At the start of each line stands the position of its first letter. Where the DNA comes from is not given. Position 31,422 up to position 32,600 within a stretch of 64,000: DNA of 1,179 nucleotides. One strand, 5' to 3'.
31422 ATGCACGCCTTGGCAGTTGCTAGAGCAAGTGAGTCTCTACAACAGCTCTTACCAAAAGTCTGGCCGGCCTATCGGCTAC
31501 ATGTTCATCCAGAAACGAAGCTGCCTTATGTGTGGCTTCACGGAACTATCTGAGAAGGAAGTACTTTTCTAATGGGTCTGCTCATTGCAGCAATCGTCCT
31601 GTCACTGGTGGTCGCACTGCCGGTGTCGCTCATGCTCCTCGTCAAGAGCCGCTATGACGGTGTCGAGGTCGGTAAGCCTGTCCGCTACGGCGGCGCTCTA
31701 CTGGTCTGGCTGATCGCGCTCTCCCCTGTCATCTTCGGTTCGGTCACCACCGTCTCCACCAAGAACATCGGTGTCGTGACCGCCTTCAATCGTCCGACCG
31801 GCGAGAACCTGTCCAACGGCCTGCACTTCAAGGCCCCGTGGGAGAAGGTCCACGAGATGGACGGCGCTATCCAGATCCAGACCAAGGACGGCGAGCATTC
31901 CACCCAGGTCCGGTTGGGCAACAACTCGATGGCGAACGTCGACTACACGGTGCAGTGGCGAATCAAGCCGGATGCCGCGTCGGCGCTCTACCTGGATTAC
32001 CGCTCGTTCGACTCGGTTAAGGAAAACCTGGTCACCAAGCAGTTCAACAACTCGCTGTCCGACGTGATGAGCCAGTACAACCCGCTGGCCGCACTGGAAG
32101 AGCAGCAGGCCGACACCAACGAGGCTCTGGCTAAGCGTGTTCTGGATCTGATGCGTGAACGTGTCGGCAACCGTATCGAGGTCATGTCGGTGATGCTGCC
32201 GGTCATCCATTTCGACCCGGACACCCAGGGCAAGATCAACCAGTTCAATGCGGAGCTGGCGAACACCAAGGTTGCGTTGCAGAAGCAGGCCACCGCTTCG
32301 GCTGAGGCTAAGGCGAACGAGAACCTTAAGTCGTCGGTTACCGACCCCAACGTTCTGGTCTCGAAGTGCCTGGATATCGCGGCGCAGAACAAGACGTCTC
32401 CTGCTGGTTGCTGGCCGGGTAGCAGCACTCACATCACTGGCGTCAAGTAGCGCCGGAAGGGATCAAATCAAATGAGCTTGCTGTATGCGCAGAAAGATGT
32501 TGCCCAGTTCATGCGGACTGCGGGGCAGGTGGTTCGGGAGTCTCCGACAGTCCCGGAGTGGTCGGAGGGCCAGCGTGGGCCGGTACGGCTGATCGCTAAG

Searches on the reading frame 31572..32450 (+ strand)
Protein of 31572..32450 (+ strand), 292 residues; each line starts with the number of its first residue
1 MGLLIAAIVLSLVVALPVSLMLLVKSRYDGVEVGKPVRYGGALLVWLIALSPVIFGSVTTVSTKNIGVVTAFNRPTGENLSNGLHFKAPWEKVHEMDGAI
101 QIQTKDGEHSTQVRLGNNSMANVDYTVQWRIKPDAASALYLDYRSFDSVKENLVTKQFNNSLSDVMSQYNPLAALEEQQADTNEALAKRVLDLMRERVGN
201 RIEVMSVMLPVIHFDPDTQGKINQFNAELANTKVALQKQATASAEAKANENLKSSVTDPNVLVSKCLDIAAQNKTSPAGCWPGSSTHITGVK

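Call 86: search_protein_families(library=pfam, proteins=[window:31572-32450:+], max_evalue=0.001)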
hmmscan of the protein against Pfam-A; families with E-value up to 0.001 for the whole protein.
window:31572-32450:+ (292 aa): 1 family
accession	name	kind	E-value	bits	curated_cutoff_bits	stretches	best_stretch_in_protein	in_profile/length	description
PF01145.31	Band_7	-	9.3e-19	68.6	23.6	1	60-245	2-175/176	SPFH domain / Band 7 family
